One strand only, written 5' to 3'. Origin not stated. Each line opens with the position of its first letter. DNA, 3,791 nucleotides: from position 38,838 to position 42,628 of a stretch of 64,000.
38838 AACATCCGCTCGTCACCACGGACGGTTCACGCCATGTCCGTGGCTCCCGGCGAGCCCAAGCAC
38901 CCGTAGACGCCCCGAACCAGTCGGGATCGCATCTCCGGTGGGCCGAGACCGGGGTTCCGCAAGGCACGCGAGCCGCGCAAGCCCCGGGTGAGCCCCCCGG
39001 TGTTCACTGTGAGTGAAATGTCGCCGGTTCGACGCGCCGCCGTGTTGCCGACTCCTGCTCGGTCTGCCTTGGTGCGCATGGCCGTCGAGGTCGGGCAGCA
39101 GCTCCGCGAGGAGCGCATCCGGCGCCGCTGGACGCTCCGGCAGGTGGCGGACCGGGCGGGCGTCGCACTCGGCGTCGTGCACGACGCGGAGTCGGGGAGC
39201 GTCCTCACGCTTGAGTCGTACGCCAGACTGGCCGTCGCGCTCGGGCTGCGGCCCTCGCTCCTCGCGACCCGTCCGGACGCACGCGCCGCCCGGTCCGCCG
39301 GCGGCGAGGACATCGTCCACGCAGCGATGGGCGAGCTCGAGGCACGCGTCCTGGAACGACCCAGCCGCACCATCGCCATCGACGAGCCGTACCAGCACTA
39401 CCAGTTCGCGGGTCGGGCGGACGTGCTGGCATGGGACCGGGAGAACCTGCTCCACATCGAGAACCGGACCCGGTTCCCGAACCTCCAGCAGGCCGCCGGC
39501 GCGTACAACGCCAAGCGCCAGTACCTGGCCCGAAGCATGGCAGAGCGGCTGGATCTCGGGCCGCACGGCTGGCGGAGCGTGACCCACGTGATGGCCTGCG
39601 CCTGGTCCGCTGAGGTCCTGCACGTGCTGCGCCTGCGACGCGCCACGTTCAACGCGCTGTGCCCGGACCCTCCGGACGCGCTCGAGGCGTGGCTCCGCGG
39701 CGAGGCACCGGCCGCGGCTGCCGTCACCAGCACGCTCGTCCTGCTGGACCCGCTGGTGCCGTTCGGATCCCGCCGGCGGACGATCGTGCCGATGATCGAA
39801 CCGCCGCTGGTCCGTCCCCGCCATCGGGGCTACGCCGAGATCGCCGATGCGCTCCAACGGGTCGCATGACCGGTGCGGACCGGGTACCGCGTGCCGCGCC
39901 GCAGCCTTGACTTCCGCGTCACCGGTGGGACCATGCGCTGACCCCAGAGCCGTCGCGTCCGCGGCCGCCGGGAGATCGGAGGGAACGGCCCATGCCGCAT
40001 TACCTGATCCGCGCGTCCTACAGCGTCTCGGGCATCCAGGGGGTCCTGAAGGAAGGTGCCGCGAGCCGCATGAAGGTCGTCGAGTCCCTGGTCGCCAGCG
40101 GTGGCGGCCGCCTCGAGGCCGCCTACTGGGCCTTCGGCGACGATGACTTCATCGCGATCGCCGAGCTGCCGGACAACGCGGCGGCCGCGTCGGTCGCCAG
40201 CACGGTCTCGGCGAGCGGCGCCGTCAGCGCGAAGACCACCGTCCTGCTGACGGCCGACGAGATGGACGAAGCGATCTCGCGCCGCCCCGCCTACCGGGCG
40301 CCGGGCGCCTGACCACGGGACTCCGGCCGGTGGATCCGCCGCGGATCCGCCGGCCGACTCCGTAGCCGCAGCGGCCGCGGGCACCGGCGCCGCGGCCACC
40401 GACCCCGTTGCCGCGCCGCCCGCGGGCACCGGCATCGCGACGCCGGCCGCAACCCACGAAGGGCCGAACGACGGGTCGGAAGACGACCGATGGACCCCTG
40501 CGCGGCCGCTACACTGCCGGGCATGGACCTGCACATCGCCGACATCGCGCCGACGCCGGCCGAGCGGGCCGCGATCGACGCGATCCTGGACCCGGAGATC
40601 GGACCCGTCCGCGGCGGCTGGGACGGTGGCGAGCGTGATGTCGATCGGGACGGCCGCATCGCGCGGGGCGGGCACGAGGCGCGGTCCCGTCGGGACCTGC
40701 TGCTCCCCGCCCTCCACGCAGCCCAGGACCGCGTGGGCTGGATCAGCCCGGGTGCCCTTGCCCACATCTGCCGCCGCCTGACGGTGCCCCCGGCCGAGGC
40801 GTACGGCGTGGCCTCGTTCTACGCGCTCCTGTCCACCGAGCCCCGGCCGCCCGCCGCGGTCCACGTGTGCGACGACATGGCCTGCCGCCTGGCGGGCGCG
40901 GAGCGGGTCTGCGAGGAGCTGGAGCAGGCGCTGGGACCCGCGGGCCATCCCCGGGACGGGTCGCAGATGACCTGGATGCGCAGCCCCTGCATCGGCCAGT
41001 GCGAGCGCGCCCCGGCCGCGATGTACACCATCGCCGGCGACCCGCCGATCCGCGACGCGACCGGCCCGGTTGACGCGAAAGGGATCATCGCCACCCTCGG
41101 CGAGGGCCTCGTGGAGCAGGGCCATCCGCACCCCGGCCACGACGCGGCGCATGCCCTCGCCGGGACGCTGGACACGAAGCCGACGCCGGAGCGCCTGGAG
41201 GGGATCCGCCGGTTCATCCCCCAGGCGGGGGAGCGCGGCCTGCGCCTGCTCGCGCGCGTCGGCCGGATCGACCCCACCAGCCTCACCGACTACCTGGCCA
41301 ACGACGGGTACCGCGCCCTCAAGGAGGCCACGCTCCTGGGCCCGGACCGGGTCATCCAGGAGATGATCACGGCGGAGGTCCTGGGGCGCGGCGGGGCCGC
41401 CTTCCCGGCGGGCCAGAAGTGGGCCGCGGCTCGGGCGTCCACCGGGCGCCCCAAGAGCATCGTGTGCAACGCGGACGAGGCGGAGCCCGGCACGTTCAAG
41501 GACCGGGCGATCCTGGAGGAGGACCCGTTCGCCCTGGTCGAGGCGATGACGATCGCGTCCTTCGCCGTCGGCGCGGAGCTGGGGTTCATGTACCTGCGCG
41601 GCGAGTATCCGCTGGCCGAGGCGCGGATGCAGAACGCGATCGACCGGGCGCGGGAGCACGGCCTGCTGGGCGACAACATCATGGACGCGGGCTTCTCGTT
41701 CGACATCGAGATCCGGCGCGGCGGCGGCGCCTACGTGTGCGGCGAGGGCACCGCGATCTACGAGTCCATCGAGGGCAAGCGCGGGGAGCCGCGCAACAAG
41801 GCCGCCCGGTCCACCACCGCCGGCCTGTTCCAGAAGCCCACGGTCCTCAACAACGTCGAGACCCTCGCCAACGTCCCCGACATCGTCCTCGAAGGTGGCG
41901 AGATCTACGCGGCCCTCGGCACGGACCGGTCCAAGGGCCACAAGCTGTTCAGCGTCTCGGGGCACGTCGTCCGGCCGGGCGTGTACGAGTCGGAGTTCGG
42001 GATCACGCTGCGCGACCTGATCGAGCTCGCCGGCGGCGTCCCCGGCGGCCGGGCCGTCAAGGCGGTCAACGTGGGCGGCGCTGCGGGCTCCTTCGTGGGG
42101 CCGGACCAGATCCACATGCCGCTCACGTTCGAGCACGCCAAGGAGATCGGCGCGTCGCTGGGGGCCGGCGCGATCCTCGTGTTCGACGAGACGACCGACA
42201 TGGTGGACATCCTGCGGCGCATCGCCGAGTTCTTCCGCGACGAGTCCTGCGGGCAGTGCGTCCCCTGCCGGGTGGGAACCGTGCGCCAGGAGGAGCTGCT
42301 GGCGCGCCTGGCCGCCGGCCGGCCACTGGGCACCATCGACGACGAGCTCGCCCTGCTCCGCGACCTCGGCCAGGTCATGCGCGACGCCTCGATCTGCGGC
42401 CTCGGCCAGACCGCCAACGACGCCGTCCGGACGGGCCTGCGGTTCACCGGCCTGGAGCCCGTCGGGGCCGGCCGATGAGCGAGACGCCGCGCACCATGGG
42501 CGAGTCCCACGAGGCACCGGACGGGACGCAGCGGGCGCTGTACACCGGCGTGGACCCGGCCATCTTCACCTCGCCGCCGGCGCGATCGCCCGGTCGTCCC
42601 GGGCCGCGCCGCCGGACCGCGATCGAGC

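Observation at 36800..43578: Split formate dehydrogenase alpha: Sec-containing molybdopterin catalytic protein without Fe-S domain (36800..38722) and a stand-alone N-terminal Fe-S domain gene 4 kb downstream (42639..43578)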

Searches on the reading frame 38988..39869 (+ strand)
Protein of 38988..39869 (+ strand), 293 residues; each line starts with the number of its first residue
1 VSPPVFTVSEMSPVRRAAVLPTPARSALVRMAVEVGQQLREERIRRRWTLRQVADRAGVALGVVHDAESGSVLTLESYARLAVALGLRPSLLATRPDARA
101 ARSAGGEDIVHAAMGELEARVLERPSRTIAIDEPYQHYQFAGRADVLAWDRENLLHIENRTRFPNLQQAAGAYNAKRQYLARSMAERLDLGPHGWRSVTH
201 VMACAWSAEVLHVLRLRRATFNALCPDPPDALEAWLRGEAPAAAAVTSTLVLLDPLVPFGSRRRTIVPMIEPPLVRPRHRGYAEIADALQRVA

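Call 12: search_protein_families(library=pfam, proteins=[window:38988-39869:+])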
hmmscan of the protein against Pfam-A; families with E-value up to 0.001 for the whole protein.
window:38988-39869:+ (293 aa): 2 families
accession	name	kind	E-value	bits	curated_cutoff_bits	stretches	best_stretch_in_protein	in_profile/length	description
PF13560.12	HTH_31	-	1e-06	29.4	27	1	34-93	1-62/64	Helix-turn-helix domain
PF01381.28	HTH_3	-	3.3e-05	24.3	23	1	39-91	1-54/55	Helix-turn-helix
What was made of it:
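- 38988..39869 (+): XRE-type helix-turn-helix protein (293 aa), lying between the catalytic gene and the diaphorase gene. Pfam HTH_31 and HTH_3 (call 12).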

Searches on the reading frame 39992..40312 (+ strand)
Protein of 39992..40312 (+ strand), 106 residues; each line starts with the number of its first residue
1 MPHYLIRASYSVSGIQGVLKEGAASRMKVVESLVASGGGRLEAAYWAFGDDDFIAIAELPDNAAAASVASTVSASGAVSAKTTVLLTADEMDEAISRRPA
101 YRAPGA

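Call 12: search_protein_families(library=pfam, proteins=[window:39992-40312:+])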
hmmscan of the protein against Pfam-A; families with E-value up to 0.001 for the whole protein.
window:39992-40312:+ (106 aa): 1 family
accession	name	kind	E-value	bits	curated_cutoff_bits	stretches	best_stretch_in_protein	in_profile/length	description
PF08734.17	GYD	-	5e-24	84.6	31.4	1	4-95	1-91/91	GYD domain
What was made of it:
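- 39992..40312 (+): GYD-domain protein (106 aa), in the same gap. Pfam GYD, E 5e-24 (call 12).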

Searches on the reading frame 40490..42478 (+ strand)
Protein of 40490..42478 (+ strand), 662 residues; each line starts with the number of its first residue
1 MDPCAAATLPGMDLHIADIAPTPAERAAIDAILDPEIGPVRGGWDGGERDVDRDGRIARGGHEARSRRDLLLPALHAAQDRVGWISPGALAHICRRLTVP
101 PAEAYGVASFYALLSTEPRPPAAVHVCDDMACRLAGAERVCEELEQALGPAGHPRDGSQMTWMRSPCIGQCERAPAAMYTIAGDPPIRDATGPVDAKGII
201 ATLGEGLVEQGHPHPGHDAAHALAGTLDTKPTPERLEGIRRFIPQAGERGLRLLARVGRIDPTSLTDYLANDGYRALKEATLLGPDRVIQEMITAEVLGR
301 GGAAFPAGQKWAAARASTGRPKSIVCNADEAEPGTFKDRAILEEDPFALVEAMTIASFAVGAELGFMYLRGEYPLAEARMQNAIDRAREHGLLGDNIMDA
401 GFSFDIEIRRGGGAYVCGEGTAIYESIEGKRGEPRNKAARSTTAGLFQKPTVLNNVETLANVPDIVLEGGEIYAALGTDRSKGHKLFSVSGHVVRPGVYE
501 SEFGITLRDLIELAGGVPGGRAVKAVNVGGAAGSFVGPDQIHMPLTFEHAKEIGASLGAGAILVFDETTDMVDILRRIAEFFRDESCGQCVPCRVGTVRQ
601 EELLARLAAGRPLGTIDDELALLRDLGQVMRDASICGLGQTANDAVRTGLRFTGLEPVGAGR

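Call 12: search_protein_families(library=pfam, proteins=[window:40490-42478:+])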
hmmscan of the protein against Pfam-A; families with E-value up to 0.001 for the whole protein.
window:40490-42478:+ (662 aa): 5 families
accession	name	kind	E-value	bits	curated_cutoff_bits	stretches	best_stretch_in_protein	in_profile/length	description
PF01512.22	Complex1_51K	-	4e-39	134.3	31.2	1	295-463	4-149/150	Nuo51 FMN-binding domain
PF01257.25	2Fe-2S_thioredx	-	1.3e-27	96.9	24.8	1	65-178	9-123/145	Thioredoxin-like [2Fe-2S] ferredoxin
PF10589.14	NADH_4Fe-4S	-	2.2e-21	75.9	23.5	1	573-651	1-76/85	NADH-ubiquinone oxidoreductase-F iron-sulfur binding region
PF10531.15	SLBB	-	1.2e-08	35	27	1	487-528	2-43/55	SLBB domain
PF22461.2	SLBB_2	-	5.1e-08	33.3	27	1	485-531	1-49/79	SLBB domain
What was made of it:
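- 40490..42478 (+): NuoE-NuoF fusion protein (662 aa), the diaphorase subunit: 2Fe-2S, FMN/NAD(P)H site and 4Fe-4S. Pfam 2Fe-2S_thioredx, Complex1_51K, SLBB and NADH_4Fe-4S (call 12).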

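Call 32: search_protein_families(library=ncbifam, proteins=[window:40490-42478:+], max_evalue=1e-10)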
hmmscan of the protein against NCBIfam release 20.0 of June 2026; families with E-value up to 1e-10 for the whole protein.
window:40490-42478:+ (662 aa): 11 families
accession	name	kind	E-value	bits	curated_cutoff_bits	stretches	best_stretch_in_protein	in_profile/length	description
TIGR01959.1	nuoF_fam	equivalog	9.2e-127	422.8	558.65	1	258-651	7-400/410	NADH-quinone oxidoreductase subunit NuoF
NF010120.0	PRK13596.1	equivalog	8.5e-106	354.1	389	1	274-647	29-403/433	NADH-quinone oxidoreductase subunit NuoF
NF008436.0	PRK11278.1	equivalog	9.3e-91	304.9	749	1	261-611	23-378/448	NADH-quinone oxidoreductase subunit NuoF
TIGR01958.1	nuoE_fam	subfamily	1.2e-22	80.6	142.4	1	63-178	10-126/148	NADH-quinone oxidoreductase subunit NuoE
NF005722.0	PRK07539.1-2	equivalog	6.6e-22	78.3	141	1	57-178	13-135/157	NADH-quinone oxidoreductase subunit NuoE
NF005747.0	PRK07571.1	equivalog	2.1e-20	73.1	224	1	64-179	32-148/173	bidirectional hydrogenase complex protein HoxE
NF004638.0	PRK05988.1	equivalog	3e-16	59.6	198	1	63-178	20-136/159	formate dehydrogenase subunit gamma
NF005723.0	PRK07539.1-3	equivalog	8.7e-15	54.9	226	1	64-178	19-134/158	NADH-quinone oxidoreductase subunit NuoE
NF005725.0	PRK07539.1-5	equivalog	1.1e-14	54.5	220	1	67-176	37-148/174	NADH-quinone oxidoreductase subunit NuoE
NF005724.0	PRK07539.1-4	equivalog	9.2e-13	48.6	280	1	71-178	42-151/240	NADH-quinone oxidoreductase subunit NuoE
NF005721.0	PRK07539.1-1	equivalog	2.6e-12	46.6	308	1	67-179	44-157/292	NADH-quinone oxidoreductase subunit NuoE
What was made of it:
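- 40490..42478 (+): NCBIfam nuoF_fam and nuoE_fam (call 32).
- On Mo/W-bisPGD formate dehydrogenase, FdhH/FdsA clade (TIGR01591 Fdh-alpha): The motif lies at the C-terminus of the separate Fe-S protein, matching profile positions 1-49 (call 32).
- On NAD+-dependent FDH of the FdsABG / Fdh1AB type (NuoEFG-related): Complex1_51K, SLBB, NADH_4Fe-4S and 2Fe-2S_thioredx are all present in one 662-aa protein (calls 12, 32).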
